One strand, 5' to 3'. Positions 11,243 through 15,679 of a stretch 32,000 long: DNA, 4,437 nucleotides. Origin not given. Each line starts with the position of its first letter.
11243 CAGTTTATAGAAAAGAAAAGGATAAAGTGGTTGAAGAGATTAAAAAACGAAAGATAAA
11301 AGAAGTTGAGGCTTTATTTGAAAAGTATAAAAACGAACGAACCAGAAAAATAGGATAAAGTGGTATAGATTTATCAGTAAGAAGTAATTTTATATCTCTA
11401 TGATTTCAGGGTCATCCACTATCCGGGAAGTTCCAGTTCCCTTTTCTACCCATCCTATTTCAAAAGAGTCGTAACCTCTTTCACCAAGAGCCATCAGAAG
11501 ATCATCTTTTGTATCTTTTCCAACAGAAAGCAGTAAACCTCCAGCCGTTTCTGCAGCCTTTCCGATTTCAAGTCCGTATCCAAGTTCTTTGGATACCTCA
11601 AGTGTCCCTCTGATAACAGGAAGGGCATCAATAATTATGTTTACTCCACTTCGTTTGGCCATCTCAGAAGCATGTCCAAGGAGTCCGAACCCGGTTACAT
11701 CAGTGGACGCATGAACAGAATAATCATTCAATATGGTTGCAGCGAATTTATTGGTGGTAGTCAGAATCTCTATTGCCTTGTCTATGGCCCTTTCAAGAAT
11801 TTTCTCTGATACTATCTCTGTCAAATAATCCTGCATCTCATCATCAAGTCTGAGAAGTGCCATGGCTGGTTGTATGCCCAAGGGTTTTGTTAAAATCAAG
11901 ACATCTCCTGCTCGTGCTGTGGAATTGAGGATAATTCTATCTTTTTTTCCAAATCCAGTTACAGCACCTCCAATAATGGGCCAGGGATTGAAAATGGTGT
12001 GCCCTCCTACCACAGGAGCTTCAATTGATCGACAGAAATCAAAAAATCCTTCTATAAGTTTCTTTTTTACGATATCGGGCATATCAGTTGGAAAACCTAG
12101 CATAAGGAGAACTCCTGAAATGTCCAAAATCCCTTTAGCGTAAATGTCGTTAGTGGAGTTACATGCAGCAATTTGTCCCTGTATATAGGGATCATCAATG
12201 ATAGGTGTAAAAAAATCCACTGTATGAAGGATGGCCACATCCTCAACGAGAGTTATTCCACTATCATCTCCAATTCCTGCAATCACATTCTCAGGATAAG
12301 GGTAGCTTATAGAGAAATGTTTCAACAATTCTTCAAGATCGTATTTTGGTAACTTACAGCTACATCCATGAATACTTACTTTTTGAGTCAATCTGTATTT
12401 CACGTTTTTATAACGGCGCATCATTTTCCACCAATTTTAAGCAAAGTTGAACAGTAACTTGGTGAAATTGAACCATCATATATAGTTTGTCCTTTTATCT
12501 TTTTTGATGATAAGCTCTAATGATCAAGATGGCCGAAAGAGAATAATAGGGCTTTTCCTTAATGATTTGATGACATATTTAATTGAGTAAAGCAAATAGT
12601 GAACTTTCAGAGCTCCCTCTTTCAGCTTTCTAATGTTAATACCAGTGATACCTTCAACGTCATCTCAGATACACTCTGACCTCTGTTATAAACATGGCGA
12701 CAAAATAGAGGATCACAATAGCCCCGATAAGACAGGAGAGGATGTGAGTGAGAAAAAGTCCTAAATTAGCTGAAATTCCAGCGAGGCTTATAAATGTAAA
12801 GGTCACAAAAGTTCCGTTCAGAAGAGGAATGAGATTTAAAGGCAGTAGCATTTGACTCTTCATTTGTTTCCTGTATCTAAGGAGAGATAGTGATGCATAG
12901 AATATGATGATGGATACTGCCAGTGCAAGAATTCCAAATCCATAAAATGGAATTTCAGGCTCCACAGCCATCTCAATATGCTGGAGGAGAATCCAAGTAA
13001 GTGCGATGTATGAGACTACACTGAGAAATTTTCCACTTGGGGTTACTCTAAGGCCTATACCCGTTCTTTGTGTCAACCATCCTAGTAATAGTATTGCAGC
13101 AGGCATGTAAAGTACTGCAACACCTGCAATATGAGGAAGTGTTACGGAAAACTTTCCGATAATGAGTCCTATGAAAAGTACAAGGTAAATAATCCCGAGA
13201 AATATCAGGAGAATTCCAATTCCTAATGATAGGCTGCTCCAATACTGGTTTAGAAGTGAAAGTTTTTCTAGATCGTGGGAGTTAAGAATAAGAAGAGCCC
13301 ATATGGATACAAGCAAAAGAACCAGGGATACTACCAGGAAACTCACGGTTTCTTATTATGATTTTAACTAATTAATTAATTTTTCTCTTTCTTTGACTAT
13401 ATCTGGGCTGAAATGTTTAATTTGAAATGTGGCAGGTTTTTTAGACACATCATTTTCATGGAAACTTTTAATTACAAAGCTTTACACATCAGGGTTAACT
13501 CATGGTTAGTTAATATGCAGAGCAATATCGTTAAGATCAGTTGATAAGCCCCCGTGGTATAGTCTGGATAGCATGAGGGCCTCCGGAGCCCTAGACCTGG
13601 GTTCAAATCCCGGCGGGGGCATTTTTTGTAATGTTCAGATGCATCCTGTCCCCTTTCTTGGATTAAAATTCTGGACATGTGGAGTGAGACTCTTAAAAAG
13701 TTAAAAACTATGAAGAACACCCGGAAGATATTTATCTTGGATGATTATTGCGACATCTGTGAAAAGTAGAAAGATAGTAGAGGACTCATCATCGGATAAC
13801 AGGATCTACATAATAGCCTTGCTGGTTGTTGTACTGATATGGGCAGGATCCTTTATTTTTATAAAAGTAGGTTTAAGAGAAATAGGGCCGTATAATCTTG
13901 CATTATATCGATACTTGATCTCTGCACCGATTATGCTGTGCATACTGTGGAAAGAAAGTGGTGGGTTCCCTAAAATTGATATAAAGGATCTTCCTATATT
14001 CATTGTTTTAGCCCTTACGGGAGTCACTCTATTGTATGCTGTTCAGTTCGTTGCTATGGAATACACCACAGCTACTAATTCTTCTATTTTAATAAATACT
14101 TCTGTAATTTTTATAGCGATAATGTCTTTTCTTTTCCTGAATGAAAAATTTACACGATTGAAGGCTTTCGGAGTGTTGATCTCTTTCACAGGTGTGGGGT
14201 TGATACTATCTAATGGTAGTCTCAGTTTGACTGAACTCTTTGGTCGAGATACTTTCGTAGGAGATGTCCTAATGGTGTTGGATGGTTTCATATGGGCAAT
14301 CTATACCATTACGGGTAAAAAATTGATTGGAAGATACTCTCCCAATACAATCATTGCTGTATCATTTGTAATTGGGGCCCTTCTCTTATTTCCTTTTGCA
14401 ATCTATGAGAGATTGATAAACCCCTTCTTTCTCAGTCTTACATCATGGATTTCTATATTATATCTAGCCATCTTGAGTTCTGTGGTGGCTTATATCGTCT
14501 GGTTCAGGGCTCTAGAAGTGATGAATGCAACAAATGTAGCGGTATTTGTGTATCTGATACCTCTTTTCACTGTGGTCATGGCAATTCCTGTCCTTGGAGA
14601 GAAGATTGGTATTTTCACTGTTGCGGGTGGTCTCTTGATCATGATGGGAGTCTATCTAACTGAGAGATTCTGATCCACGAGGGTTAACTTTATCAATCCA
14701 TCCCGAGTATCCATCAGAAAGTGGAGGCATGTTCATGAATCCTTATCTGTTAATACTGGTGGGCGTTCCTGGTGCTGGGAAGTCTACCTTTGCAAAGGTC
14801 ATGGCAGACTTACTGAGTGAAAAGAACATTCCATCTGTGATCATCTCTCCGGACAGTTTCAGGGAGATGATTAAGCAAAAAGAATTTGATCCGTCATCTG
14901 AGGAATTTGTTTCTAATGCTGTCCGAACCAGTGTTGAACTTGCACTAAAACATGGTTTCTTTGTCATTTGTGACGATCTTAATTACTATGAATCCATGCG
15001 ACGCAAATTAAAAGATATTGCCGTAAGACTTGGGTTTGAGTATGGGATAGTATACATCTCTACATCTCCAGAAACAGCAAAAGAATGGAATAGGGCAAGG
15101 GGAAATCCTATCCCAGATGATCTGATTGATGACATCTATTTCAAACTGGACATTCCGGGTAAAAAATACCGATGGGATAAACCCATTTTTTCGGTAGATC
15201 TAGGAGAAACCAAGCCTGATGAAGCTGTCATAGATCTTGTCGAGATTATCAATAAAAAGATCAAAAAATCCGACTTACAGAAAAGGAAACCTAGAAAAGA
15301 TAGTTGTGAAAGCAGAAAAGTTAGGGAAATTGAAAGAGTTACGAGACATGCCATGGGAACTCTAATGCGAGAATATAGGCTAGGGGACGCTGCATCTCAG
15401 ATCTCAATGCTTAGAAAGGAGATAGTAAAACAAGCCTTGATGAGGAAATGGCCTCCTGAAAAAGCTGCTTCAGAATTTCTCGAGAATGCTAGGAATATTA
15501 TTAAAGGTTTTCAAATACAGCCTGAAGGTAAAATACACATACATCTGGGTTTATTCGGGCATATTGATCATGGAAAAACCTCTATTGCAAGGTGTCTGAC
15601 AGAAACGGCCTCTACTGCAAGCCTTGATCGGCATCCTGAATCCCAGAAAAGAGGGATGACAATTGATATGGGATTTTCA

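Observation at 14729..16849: Single ORF fusing PSTK to the Sec-specific elongation factor SelB, translationally coupled to SepSecS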

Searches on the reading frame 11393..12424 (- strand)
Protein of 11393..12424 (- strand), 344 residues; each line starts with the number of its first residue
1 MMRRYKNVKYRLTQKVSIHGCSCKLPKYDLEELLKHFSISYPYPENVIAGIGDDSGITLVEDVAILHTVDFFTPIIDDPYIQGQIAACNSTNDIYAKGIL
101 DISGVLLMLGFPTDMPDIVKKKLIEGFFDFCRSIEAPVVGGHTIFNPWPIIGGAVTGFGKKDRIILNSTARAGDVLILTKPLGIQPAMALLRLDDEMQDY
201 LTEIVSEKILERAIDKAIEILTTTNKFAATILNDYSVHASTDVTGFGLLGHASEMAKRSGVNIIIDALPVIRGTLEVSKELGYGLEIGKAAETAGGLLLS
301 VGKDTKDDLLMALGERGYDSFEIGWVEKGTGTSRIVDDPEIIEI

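Call 3: search_protein_families(library=pfam, proteins=[window:11393-12424:-], max_evalue=0.01)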
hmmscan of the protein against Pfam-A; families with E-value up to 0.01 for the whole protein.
window:11393-12424:- (344 aa): 2 families
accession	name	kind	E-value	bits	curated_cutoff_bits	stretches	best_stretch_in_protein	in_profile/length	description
PF02769.27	AIRS_C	-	2.5e-18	67.1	23.1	1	171-336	1-155/156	AIR synthase related protein, C-terminal domain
PF00586.29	AIRS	-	5e-17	62.8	24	1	52-157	1-110/112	AIR synthase related protein, N-terminal domain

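Call 4: search_protein_families(library=ncbifam, proteins=[window:11393-12424:-], max_evalue=0.01)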
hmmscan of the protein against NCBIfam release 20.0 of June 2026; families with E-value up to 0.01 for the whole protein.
window:11393-12424:- (344 aa): 16 families
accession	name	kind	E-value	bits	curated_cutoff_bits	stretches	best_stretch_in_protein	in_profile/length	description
NF010705.0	PRK14105.1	equivalog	3e-121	404.5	291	1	8-344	4-345/345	selenide, water dikinase SelD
TIGR00476.1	selD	equivalog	2.5e-72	243.7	125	1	11-293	1-273/311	selenide, water dikinase SelD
NF002098.0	PRK00943.1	equivalog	3.4e-52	177.5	299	1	8-273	4-260/347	selenide, water dikinase SelD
TIGR04369.1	fusion_not_SelD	hypoth_equivalog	2.6e-22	78.8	700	1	12-277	349-619/701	oxidoreductase/SelD-related fusion protein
TIGR01379.1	thiL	equivalog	1e-19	70.7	184.15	1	45-338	17-305/320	thiamine-phosphate kinase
NF038049.1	SelD_rel_HyperS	equivalog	4.3e-14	51.9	250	1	79-332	178-443/465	SelD-related putative sulfur metabolism protein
NF004351.0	PRK05731.1-4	equivalog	4.7e-13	48.9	324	1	39-267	25-244/321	thiamine-phosphate kinase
TIGR03267.1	methan_mark_2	hypoth_equivalog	8.4e-12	44.8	365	1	28-187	19-179/323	methanogenesis marker 2 protein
NF004353.0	PRK05731.2-2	equivalog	1.6e-07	30.7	301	1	51-331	18-282/311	thiamine-phosphate kinase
TIGR04049.1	AIR_rel_sll0787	hypoth_equivalog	7e-07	28.6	321.3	1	34-268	24-239/318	sll0787 family AIR synthase-like protein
TIGR01736.1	FGAM_synth_II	equivalog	1.3e-06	27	525.75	1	32-270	40-282/718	phosphoribosylformylglycinamidine synthase subunit PurL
TIGR00878.1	purM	equivalog_domain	0.00017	20.9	236.35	1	119-328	112-331/332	phosphoribosylformylglycinamidine cyclo-ligase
TIGR04050.1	MSMEG_0567_Cter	hypoth_equivalog_domain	0.00027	20.5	312.2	1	69-182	48-157/296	MSMEG_0567/sll0787 family protein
NF004354.0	PRK05731.2-3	equivalog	0.00046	19.6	204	1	106-183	72-148/273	thiamine-phosphate kinase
NF004350.0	PRK05731.1-1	equivalog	0.00099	18.1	441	1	45-341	21-311/325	thiamine-phosphate kinase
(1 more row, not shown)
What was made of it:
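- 11390..12424 (-): SelD (selenophosphate synthetase), Cys-type (HGCSCK). It is transcribed divergently, upstream of the fusion. NF010705 scores 404.5 bits against a cut-off of 291 (call 4).
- Closest known: Standalone archaeal PSTK. Different: The score is below the NCBIfam equivalog cut-off (call 4).
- Two non-overlapping domain blocks: calls 3, 4.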

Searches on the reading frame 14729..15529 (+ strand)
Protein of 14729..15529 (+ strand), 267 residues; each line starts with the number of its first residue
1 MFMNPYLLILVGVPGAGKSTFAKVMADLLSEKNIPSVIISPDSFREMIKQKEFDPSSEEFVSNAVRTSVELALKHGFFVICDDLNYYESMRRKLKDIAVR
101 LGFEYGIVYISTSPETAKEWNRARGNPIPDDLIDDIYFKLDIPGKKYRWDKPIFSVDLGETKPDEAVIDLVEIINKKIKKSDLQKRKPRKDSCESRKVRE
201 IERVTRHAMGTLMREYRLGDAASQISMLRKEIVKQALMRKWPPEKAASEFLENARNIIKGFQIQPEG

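Call 32: search_solved_structures(query=window:14729-15529:+, max_evalue=0.01, show_alignments=2)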
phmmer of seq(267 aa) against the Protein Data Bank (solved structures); distinct sequences matched with E-value up to 0.01: 9.
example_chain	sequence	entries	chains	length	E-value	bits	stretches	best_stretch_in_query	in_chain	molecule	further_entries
3adb_A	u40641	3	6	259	3.4e-33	118.7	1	6-249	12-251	L-seryl-tRNA(Sec) kinase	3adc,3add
3a4l_A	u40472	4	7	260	6.3e-33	117.8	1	6-250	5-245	L-seryl-tRNA(Sec) kinase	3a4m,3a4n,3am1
2yvu_A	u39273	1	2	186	2.4e-05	27.4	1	8-115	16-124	Probable adenylyl-sulfate kinase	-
4xrp_A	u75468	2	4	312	3.1e-05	27.1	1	5-97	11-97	Pnkp1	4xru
4gp6_A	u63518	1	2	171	0.00023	24.2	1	7-123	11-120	Metallophosphoesterase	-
4jst_A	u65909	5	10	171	0.00025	24.1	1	7-124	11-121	Metallophosphoesterase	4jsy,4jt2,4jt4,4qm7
2gks_A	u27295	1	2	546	0.00036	23.6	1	8-116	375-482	Bifunctional SAT/APS kinase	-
4gp7_A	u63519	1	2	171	0.0006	22.9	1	7-122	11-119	Metallophosphoesterase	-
4mde_A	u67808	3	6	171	0.00062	22.8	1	7-122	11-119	Metallophosphoesterase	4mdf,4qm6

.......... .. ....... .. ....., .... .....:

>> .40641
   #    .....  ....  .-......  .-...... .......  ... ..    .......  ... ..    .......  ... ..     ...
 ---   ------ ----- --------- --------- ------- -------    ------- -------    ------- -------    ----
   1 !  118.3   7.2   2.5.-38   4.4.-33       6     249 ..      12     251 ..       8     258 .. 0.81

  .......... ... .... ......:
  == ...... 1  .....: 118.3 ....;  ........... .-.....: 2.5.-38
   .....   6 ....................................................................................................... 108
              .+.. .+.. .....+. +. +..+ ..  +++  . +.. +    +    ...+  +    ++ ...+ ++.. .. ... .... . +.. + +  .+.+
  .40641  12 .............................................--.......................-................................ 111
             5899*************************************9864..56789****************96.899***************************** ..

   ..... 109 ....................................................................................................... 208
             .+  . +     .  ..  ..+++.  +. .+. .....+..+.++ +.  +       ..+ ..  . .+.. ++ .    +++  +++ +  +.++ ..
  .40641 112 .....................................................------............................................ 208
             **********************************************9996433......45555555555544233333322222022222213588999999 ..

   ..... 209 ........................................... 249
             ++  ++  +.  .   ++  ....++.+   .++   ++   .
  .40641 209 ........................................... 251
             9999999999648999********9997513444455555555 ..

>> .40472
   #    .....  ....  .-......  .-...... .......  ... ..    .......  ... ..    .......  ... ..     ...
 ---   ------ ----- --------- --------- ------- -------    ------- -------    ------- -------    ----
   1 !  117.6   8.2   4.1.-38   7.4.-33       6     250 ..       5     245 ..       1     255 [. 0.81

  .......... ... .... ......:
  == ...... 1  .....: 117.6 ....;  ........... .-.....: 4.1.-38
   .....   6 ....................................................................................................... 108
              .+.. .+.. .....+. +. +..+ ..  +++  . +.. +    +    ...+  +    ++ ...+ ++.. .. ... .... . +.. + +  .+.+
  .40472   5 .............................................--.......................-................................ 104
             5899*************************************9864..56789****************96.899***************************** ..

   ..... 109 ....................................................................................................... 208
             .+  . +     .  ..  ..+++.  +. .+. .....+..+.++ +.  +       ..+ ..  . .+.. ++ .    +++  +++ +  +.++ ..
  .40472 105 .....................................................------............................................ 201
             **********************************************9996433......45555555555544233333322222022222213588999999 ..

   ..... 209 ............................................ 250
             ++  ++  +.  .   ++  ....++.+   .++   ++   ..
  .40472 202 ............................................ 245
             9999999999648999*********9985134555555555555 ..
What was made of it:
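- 14747..15268 (+): PSTK N-terminal kinase domain (about residues 7-180). It carries the P-loop G12-S19, the Walker-B Asp42, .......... 82-91, the WNxxR lid motif 120-124 and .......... 143-152. Alignment to M. jannaschii PSTK structures 3ADB/3A4L, E 3e-33 (call 32).
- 15305..15502 (+): PSTK C-terminal helical, basic domain (about residues 193-258). It is the homologue of the tRNA(Sec) D-arm-binding domain of M. jannaschii PSTK. The alignment to 3ADB/3A4L runs to query residues 249-250 (call 32).
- On PSTK (L-seryl-tRNA(Sec) kinase; Pfam PF08433 KTI12 family, NCBIfam TIGR03574): The alignment to 3ADB/3A4L continues to query residues 249-250, which is chain residue 251 of 259 in 3ADB and 245 of 260 in 3A4L (call 32).
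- Closest known: Standalone archaeal PSTK. Same: It aligns over both the kinase and C-terminal domains at E 3e-33 (call 32).
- No Kti12 structure reaches E 0.01 (call 32).
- Tried and rejected: I rejected this because no Kti12 structure reaches E 0.01, whereas PSTK structures reach 3e-33 (call 32), and because of the Sec-gene context.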

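Call 46: search_protein_representatives(protein=window:14729-15523:+)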
Query: 265 residues. Proteins with E-value up to 0.001 (for the whole library): 1607; up to 1e-10: 178; up to 1e-30: 29. The best 150 are listed.
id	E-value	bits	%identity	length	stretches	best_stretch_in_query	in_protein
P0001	2.5e-169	577.8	100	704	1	3-265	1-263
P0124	2.0e-62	227.6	44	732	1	4-258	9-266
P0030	2.4e-51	191.3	42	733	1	4-259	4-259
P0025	1.8e-49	185.1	40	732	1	4-259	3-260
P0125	9.0e-44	166.5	36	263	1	7-259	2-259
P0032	1.1e-43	166.2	37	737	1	4-261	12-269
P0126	7.5e-42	160.2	39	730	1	5-263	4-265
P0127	9.7e-42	159.8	35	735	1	4-258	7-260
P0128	1.8e-41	159.0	38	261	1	7-259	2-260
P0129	6.2e-40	153.9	37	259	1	7-257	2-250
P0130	3.0e-37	145.1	36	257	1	8-236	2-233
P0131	2.0e-36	142.4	36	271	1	5-256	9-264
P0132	6.8e-35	137.4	37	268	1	5-235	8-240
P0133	2.7e-34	135.4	33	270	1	5-253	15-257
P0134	3.5e-33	131.8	34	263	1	4-260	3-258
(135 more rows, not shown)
